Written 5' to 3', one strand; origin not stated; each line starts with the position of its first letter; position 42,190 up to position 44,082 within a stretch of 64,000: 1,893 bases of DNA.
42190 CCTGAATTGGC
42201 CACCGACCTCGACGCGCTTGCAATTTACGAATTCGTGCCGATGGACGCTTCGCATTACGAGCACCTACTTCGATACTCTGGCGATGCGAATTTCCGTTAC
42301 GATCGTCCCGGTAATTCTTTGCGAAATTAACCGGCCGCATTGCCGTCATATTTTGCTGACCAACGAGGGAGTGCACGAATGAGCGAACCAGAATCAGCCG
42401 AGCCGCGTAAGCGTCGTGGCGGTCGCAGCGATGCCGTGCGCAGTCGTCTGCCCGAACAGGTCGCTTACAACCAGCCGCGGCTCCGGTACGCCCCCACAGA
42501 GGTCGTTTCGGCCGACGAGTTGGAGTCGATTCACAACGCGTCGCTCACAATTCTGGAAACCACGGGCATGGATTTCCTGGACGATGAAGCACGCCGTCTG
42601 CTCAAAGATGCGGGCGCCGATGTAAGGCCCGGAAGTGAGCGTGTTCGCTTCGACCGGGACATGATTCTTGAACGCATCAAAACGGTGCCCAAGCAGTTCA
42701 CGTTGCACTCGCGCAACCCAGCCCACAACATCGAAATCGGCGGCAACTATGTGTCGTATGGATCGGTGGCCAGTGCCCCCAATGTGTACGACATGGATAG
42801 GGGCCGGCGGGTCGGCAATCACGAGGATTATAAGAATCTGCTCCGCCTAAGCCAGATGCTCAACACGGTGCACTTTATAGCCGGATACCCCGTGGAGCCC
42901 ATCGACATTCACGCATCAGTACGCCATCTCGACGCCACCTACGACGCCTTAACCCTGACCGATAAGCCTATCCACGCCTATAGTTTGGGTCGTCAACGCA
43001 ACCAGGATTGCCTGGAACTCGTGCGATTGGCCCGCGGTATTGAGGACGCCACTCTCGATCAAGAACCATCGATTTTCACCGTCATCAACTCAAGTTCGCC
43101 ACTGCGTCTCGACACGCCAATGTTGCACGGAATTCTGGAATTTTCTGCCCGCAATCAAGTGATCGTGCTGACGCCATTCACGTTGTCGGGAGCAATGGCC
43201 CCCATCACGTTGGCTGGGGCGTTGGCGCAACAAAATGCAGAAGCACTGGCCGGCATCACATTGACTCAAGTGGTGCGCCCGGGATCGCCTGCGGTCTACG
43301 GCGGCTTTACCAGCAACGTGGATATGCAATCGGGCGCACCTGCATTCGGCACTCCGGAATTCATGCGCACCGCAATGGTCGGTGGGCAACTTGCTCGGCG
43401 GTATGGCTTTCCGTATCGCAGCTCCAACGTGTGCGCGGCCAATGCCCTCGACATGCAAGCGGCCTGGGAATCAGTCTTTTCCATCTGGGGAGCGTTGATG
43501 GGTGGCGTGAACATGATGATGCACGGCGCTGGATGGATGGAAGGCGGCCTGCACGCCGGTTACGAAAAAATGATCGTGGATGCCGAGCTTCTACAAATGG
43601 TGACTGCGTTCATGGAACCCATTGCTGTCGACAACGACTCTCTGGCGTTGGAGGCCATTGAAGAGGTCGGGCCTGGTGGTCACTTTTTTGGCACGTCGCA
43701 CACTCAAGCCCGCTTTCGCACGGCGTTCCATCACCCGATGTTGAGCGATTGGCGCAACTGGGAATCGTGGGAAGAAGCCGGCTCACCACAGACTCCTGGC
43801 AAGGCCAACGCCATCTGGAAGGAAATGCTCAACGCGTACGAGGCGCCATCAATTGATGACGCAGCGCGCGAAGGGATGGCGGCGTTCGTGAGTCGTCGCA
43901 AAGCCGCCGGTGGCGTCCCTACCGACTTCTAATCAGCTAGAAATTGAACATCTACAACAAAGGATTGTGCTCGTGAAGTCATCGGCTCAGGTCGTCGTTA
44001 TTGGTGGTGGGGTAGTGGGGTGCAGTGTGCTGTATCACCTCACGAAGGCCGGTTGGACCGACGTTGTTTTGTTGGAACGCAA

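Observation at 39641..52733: Candidate aerobic quaternary-amine N-demethylation island combining an MttB-family methyltransferase with O2-dependent demethylases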

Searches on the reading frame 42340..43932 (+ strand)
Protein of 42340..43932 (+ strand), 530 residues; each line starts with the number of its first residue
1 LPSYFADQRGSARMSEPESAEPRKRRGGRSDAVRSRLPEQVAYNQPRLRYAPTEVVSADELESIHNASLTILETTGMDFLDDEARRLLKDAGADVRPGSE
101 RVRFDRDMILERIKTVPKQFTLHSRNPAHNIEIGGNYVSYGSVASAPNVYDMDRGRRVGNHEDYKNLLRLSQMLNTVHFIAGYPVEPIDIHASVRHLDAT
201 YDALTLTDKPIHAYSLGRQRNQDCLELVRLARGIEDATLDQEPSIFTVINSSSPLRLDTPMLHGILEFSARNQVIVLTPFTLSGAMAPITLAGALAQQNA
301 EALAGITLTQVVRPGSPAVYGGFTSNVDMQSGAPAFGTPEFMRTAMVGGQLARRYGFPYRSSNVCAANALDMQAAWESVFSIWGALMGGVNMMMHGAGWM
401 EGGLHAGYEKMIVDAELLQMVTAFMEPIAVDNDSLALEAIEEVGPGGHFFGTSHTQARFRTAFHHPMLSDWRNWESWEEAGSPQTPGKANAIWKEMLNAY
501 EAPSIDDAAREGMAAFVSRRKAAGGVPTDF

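Call 5: search_protein_families(library=pfam, proteins=[window:42340-43932:+], max_evalue=0.01)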
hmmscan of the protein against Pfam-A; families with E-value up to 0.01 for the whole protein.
window:42340-43932:+ (530 aa): 1 family
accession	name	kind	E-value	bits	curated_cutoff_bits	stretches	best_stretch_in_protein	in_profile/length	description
PF06253.16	MTTB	-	4.6e-195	648.8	25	1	25-524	1-499/500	Trimethylamine methyltransferase (MTTB)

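Call 7: search_protein_families(library=ncbifam, proteins=[window:42340-43932:+], max_evalue=0.01)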
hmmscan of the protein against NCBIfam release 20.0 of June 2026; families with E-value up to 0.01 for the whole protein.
window:42340-43932:+ (530 aa): 1 family
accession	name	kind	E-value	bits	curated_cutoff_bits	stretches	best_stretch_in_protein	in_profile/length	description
TIGR02369.2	trimeth_pyl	equivalog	7.8e-92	308.2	525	1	54-518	4-466/469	[trimethylamine--corrinoid protein] Co-methyltransferase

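Call 8: find_encoding_contigs(protein=window:42340-43932:+, flank=10000, max_places=6)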
Protein window:42340-43932:+ (530 aa): no gene with exactly this product is on record in the collection.

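Call 20: find_homologous_proteins(query=window:42340-43932:+, max_evalue=1e-30)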
Query window:42340-43932:+ (530 aa): 8000 proteins with E <= 1e-30 among 8000 candidates; the best 120 are listed.
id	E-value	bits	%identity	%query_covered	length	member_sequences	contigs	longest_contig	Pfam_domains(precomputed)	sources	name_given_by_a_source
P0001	0.0e+0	1178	100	98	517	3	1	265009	PF06253.17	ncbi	-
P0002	0.0e+0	1061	89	98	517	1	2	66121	PF06253.17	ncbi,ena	-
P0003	7.5e-286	967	81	96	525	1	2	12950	PF06253.17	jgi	jgi:trimethylamine---corrinoid protein Co-methyltransferase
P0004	2.2e-281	952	80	98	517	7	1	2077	PF06253.17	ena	-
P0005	2.7e-281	952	80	95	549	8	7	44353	PF06253.17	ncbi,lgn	-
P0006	4.1e-280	948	79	97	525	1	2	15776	PF06253.17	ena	-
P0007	7.3e-277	937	78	98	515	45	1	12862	PF06253.17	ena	-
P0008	2.2e-275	932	78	94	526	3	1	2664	PF06253.17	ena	-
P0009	5.4e-275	931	78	97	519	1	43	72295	PF06253.17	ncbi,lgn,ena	-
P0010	9.9e-275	930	78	97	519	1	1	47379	PF06253.17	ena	-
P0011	1.8e-274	929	77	97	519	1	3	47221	PF06253.17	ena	-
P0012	2.0e-273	926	78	96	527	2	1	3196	PF06253.17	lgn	-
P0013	4.6e-273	924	77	94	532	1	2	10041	PF06253.17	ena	-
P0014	1.3e-272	923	77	94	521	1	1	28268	PF06253.17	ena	-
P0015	1.8e-272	922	78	94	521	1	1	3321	PF06253.17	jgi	jgi:trimethylamine--corrinoid protein Co-methyltransferase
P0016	6.2e-272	921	76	97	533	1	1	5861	PF06253.17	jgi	jgi:trimethylamine---corrinoid protein Co-methyltransferase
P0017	1.4e-271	919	78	94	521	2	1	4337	PF06253.17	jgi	jgi:trimethylamine---corrinoid protein Co-methyltransferase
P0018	2.8e-271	918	77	98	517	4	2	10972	PF06253.17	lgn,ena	-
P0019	7.1e-271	917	77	94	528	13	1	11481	PF06253.17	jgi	-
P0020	7.3e-271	917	77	98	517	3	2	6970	PF06253.17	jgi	-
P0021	9.8e-271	917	78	95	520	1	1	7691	PF06253.17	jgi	-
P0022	2.5e-270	915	77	94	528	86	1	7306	PF06253.17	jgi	jgi:trimethylamine--corrinoid protein Co-methyltransferase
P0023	2.6e-270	915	76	96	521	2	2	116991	PF06253.17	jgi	jgi:trimethylamine--corrinoid protein Co-methyltransferase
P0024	3.1e-270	915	77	94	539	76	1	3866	PF06253.17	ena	-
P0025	4.2e-270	915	76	98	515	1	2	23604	PF06253.17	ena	-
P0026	4.3e-270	915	77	96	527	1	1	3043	PF06253.17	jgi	jgi:trimethylamine--corrinoid protein Co-methyltransferase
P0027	9.5e-270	913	77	94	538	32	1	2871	PF06253.17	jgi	jgi:trimethylamine---corrinoid protein Co-methyltransferase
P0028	1.9e-269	912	77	95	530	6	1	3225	PF06253.17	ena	-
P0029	2.9e-269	912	78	93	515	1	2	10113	PF06253.17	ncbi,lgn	-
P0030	5.0e-269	911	77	94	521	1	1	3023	PF06253.17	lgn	-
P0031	8.7e-269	910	77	95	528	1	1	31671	PF06253.17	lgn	-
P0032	9.4e-269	910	76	98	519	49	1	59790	PF06253.17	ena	-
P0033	9.7e-269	910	77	97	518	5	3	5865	PF06253.17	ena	-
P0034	1.6e-268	909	75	98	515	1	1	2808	PF06253.17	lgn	-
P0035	2.8e-268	909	77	95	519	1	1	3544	PF06253.17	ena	-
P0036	3.5e-268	908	77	93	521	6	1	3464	PF06253.17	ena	-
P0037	4.5e-268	908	75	98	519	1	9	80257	PF06253.17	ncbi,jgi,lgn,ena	ncbi:MAG: trimethylamine methyltransferase family protein [Actinomycetota bacterium]|jgi:trimethylam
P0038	6.0e-268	907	76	96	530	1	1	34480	PF06253.17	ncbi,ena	-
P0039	6.3e-268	907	76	96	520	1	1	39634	PF06253.17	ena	-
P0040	6.9e-268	907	76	94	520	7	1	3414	PF06253.17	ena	-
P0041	1.5e-267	906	76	96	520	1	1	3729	PF06253.17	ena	-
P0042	1.5e-267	906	77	94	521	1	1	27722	PF06253.17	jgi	jgi:trimethylamine---corrinoid protein Co-methyltransferase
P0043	4.5e-267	905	76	94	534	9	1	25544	PF06253.17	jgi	-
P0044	6.5e-267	904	76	96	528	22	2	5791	PF06253.17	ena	-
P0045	1.1e-266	903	76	93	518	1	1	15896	PF06253.17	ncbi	-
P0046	1.4e-266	903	76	94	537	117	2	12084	PF06253.17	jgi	jgi:trimethylamine--corrinoid protein Co-methyltransferase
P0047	1.4e-266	903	76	94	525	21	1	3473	PF06253.17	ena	-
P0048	1.5e-266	903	76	95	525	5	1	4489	PF06253.17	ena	-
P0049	2.6e-266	902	79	91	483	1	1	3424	PF06253.17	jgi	-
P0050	2.8e-266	902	76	96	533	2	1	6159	PF06253.17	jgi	jgi:trimethylamine--corrinoid protein Co-methyltransferase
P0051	3.3e-266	902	76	94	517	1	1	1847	PF06253.17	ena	-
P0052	3.9e-266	901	76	94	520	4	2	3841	PF06253.17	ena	-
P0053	4.0e-266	901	75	95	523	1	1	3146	PF06253.17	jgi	jgi:trimethylamine---corrinoid protein Co-methyltransferase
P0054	5.5e-266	901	75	97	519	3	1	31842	PF06253.17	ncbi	-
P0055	7.8e-266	900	75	97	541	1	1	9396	PF06253.17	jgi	jgi:trimethylamine--corrinoid protein Co-methyltransferase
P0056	8.4e-266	900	77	95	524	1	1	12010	PF06253.17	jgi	jgi:trimethylamine--corrinoid protein Co-methyltransferase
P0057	8.4e-266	900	76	95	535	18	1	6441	PF06253.17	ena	-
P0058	2.0e-265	899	75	97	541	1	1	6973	PF06253.17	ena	-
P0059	3.2e-265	898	76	94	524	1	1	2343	PF06253.17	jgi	jgi:trimethylamine--corrinoid protein Co-methyltransferase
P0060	3.4e-265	898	74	97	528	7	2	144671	PF06253.17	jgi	-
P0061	4.0e-265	898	75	96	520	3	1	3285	PF06253.17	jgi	-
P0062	4.8e-265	898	76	94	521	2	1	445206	PF06253.17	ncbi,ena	-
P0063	5.0e-265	898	76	97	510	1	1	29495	PF06253.17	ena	-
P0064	5.2e-265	898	75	98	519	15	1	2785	PF06253.17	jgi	jgi:trimethylamine--corrinoid protein Co-methyltransferase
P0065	9.4e-265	897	76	96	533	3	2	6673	PF06253.17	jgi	jgi:trimethylamine--corrinoid protein Co-methyltransferase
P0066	1.5e-264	896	76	93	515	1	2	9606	PF06253.17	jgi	jgi:trimethylamine---corrinoid protein Co-methyltransferase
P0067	2.2e-264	896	76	94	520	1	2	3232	PF06253.17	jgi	jgi:trimethylamine--corrinoid protein Co-methyltransferase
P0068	2.9e-264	895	76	93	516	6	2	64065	PF06253.17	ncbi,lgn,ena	-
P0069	3.3e-264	895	75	94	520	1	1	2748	PF06253.17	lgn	-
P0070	3.6e-264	895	75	97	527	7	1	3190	PF06253.17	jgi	jgi:trimethylamine--corrinoid protein Co-methyltransferase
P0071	4.5e-264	895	75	96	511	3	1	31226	PF06253.17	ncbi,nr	ncbi:MAG: trimethylamine methyltransferase family protein [Chloroflexi bacterium]|nr:trimethylamine 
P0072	6.5e-264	894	76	94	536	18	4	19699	PF06253.17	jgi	jgi:trimethylamine--corrinoid protein Co-methyltransferase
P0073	6.8e-264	894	75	96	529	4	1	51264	PF06253.17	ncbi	-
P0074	7.0e-264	894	75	96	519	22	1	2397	PF06253.17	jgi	jgi:trimethylamine--corrinoid protein Co-methyltransferase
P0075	9.0e-264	894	76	95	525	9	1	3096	PF06253.17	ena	-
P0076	1.1e-263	893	76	94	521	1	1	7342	PF06253.17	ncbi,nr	ncbi:MAG: trimethylamine methyltransferase family protein [Chloroflexi bacterium]|nr:trimethylamine 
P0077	1.3e-263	893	75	94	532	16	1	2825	PF06253.17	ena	-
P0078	1.4e-263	893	75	94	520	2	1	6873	PF06253.17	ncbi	-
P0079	1.5e-263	893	74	99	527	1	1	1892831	PF06253.17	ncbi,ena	-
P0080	1.6e-263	893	76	94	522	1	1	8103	PF06253.17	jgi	jgi:trimethylamine--corrinoid protein Co-methyltransferase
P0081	1.9e-263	893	75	94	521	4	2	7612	PF06253.17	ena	-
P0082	2.4e-263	892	76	96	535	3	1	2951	PF06253.17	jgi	jgi:trimethylamine---corrinoid protein Co-methyltransferase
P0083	2.8e-263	892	76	93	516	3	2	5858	PF06253.17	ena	-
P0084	6.4e-263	891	75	94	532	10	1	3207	PF06253.17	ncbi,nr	ncbi:MAG: trimethylamine methyltransferase family protein [Chloroflexi bacterium]|nr:trimethylamine 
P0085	7.0e-263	891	76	94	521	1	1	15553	PF06253.17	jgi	jgi:trimethylamine---corrinoid protein Co-methyltransferase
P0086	9.8e-263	890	78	91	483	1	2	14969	PF06253.17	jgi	jgi:trimethylamine--corrinoid protein Co-methyltransferase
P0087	1.0e-262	890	74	98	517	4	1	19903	PF06253.17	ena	-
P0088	1.1e-262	890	73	94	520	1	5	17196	PF06253.17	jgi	jgi:trimethylamine---corrinoid protein Co-methyltransferase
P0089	1.2e-262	890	76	94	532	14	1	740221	PF06253.17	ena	-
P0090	1.2e-262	890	74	97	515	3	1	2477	PF06253.17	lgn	-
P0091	1.4e-262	890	76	93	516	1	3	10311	PF06253.17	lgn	-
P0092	1.4e-262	890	76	93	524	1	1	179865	PF06253.17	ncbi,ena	-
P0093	1.4e-262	890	76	94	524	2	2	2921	PF06253.17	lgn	-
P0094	1.6e-262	890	74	96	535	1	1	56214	PF06253.17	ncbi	-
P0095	1.7e-262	889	74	96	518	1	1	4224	PF06253.17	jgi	jgi:trimethylamine--corrinoid protein Co-methyltransferase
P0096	2.2e-262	889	75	94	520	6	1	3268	PF06253.17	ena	-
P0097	3.2e-262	889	74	98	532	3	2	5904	PF06253.17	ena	-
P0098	7.9e-262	887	75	94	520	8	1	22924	PF06253.17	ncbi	-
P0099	9.1e-262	887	76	94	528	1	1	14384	PF06253.17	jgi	jgi:trimethylamine---corrinoid protein Co-methyltransferase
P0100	1.3e-261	887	76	94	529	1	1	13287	PF06253.17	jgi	jgi:trimethylamine---corrinoid protein Co-methyltransferase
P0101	1.5e-261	886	74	97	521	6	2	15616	PF06253.17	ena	-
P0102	1.5e-261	886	74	97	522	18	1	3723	PF06253.17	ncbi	ncbi:MAG: trimethylamine methyltransferase family protein [Candidatus Limnocylindrales bacterium]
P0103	1.6e-261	886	76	94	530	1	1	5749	PF06253.17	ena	-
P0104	2.2e-261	886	77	92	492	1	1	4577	PF06253.17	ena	-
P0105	3.1e-261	885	75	96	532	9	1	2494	PF06253.17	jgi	jgi:trimethylamine--corrinoid protein Co-methyltransferase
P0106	3.7e-261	885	75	94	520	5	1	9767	PF06253.17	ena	-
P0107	4.0e-261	885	76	94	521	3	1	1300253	PF06253.17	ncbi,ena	-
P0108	4.2e-261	885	75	94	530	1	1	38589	PF06253.17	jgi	jgi:trimethylamine--corrinoid protein Co-methyltransferase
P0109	4.8e-261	885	75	94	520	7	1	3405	PF06253.17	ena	-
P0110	6.6e-261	884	75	96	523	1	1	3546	PF06253.17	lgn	-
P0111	7.6e-261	884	74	94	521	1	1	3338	PF06253.17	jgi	jgi:trimethylamine---corrinoid protein Co-methyltransferase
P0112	7.8e-261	884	75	93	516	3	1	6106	PF06253.17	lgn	-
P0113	1.6e-260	883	79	91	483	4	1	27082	PF06253.17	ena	-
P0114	1.8e-260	883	74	97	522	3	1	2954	PF06253.17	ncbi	-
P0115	1.9e-260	883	74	96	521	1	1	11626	PF06253.17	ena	-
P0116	2.7e-260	882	73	94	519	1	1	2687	PF06253.17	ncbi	-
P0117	2.8e-260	882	75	97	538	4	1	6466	PF06253.17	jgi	jgi:trimethylamine---corrinoid protein Co-methyltransferase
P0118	3.1e-260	882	74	94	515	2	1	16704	PF06253.17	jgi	jgi:trimethylamine--corrinoid protein Co-methyltransferase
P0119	4.2e-260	882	75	94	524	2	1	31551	PF06253.17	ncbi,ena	-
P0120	6.0e-260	881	76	94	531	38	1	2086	PF06253.17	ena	-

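Call 21: find_encoding_contigs(protein=P0001, flank=10000, max_places=3)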
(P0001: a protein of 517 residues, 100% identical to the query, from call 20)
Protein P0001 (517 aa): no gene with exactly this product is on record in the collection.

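Call 22: find_encoding_contigs(protein=P0002, flank=10000, max_places=3)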
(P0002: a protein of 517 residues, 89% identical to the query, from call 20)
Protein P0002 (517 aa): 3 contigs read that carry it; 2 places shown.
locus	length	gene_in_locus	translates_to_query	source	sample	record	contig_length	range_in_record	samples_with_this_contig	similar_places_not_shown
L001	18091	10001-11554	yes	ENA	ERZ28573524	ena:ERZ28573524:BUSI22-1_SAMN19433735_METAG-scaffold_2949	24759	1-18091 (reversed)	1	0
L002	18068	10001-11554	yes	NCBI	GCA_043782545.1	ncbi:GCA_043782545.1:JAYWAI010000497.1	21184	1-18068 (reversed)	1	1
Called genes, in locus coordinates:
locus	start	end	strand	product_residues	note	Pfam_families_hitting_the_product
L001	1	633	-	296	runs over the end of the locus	PF00535:Glycos_transf_2, PF13641:Glyco_tranf_2_3 (weak)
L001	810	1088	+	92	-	PF02597:ThiS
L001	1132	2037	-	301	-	PF00753:Lactamase_B, PF13483:Lactamase_B_3 (weak), PF12706:Lactamase_B_2 (weak)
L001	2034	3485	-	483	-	PF00070:Pyr_redox, PF01134:GIDA (faint), PF01266:DAO, PF01494:FAD_binding_3 (faint), PF07992:Pyr_redox_2 (weak), PF13450:NAD_binding_8 (faint)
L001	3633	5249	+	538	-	PF00118:Cpn60_TCP1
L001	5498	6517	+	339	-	PF01636:APH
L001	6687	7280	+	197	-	PF00440:TetR_N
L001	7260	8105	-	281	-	PF13560:HTH_31 (weak), PF01381:HTH_3, PF12844:HTH_19 (weak)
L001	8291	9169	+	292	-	PF00487:FA_desaturase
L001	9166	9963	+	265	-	PF12974:Phosphonate-bd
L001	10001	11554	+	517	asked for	PF06253:MTTB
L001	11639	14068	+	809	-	PF01266:DAO, PF16350:FAO_M, PF01571:GCV_T, PF08669:GCV_T_C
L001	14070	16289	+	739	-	PF13510:Fer2_4, PF07992:Pyr_redox_2 (faint), PF04324:Fer2_BFD (weak), PF01571:GCV_T, PF08669:GCV_T_C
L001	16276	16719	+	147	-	-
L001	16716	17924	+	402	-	PF01946:Thi4 (faint), PF00890:FAD_binding_2 (faint), PF01266:DAO, PF07992:Pyr_redox_2 (faint)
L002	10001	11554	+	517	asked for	PF06253:MTTB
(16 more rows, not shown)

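Call 23: find_related_loci(query=window:42379-43932:+, collection=genome_contigs, flank=10000)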
Query window:42379-43932:+ (517 aa) in genome_contigs; peptide patterns used: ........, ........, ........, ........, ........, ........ (x = any residue, [..] = any of these).
599 stretches matched a pattern (row limit reached: there are more); 577 encode a relative of the query (tblastn E <= 1e-3); the best 80 are kept; 80 distinct loci.
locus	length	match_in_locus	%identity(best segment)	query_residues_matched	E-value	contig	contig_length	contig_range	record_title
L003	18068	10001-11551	88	1-517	0e+0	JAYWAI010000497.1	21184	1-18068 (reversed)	MAG: Acidimicrobiia bacterium isolate GL92_UP_concoct_71 GL92_UP_concoct_71_496, whole genome shotgun sequence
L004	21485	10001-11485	80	21-517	0e+0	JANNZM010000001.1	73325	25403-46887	MAG: Actinomycetes bacterium isolate VAR_25_metabat_130 VAR_25_k141_882229, whole genome shotgun sequence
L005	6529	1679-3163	79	21-517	0e+0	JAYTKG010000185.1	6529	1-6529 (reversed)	MAG: Acidimicrobiia bacterium isolate GFS_3107 GFS_3107_184, whole genome shotgun sequence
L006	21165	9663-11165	81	17-517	0e+0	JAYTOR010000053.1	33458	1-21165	MAG: Actinomycetota bacterium isolate GFS_4145 GFS_4145_52, whole genome shotgun sequence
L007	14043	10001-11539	76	5-517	0e+0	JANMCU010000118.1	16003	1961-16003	MAG: Chloroflexota bacterium isolate OTE_1_concoct_178_sub OTE_1_k141_1551391, whole genome shotgun sequence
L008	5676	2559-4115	76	1-517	0e+0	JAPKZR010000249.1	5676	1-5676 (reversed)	MAG: Actinomycetota bacterium isolate LacPavin_0419_WC53_MAG_62_15 LacPavin_0419_WC53_scaffold_22348, whole genome shotg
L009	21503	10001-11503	80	17-517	0e+0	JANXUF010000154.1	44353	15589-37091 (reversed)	MAG: Actinomycetes bacterium isolate 339R_metabat_287 339R_k141_1138797, whole genome shotgun sequence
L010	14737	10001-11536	75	6-517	0e+0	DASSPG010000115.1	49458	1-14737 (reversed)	MAG TPA_asm: Candidatus Limnocylindrales bacterium isolate SMAG_U1272 k141_988368, whole genome shotgun sequence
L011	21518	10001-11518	77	12-517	0e+0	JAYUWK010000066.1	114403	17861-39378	MAG: Actinomycetota bacterium isolate GL124_UP_metabat_89 GL124_UP_metabat_89_65, whole genome shotgun sequence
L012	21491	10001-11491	78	21-517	0e+0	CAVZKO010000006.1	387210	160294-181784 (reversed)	MAG: uncultured Chloroflexia bacterium isolate MFD09267.bin.2.309 genome assembly, contig: contig_2112, whole genome sho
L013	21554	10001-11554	74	1-517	0e+0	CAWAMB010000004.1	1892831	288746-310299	MAG: uncultured Chloroflexia bacterium isolate MFD01916.bin.2.21 genome assembly, contig: contig_7728, whole genome shot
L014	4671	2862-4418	75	1-517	0e+0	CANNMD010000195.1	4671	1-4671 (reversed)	MAG: Acidimicrobiaceae bacterium isolate ZH-Jul18-164 genome assembly, contig: ZH-Jul18-C31299, whole genome shotgun seq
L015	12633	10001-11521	76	11-517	0e+0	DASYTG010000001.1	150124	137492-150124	MAG TPA_asm: Candidatus Limnocylindrales bacterium isolate SMAG_U4561 k141_154977, whole genome shotgun sequence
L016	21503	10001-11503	76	17-517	0e+0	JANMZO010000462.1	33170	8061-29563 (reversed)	MAG: Acidimicrobiia bacterium isolate OTE_78_metabat_91 OTE_78_k141_1759233, whole genome shotgun sequence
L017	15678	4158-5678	76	11-517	0e+0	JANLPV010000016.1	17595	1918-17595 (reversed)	MAG: Actinomycetes bacterium isolate OTE_38_metabat_301 OTE_38_k141_1964046, whole genome shotgun sequence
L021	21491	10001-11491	76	21-517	0e+0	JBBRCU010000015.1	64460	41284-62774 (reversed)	MAG: Candidatus Limnocylindrales bacterium isolate Co_metawrap_2418 Cmw_2418_k141_27142919_length_64460_cov_30.3401, who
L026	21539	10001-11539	75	5-517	0e+0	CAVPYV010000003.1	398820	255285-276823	MAG: uncultured Chloroflexia bacterium isolate MFD04944.bin.2.33 genome assembly, contig: contig_57993, whole genome sho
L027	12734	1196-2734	75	5-517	0e+0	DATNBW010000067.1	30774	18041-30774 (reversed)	MAG TPA_asm: Verrucomicrobiia bacterium isolate SMAG_U11198 k141_693526, whole genome shotgun sequence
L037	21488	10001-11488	75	22-517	0e+0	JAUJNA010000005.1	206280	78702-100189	MAG: Chloroflexota bacterium isolate YX2bin14 opera_contig_152, whole genome shotgun sequence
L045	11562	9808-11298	75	21-517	0e+0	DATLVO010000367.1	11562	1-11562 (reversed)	MAG TPA_asm: Verrucomicrobiia bacterium isolate SMAG_U13194 k141_147136, whole genome shotgun sequence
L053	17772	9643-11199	76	1-517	0e+0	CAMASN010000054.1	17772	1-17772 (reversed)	MAG: Ferrithrix thermotolerans DSM 19514 isolate LH-02apr19-314 genome assembly, contig: LH-02apr19-C6871, whole genome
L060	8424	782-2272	73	21-517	0e+0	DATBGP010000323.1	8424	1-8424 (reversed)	MAG TPA_asm: Candidatus Limnocylindrales bacterium isolate SMAG_U3840 k141_3206108, whole genome shotgun sequence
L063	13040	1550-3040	74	21-517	0e+0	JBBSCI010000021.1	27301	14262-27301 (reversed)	MAG: Candidatus Limnocylindrales bacterium isolate metawrap_la6_14 metawrap_la6_14_K_1238040_L_27301_cov_9.0000, whole g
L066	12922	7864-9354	73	21-517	0e+0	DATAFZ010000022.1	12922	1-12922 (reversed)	MAG TPA_asm: Candidatus Limnocylindrales bacterium isolate SMAG_U6816 k141_4778252, whole genome shotgun sequence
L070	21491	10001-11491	74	21-517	0e+0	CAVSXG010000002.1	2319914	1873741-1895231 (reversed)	MAG: uncultured Chloroflexia bacterium isolate MFD09212.bin.2.111 genome assembly, contig: contig_20265, whole genome sh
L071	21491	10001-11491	77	21-517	0e+0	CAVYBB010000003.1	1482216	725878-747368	MAG: uncultured Chloroflexia bacterium isolate MFD04944.bin.2.224 genome assembly, contig: contig_18430, whole genome sh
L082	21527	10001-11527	71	9-517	0e+0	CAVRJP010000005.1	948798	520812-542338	MAG: uncultured Chloroflexia bacterium isolate MFD04935.bin.2.127 genome assembly, contig: contig_821, whole genome shot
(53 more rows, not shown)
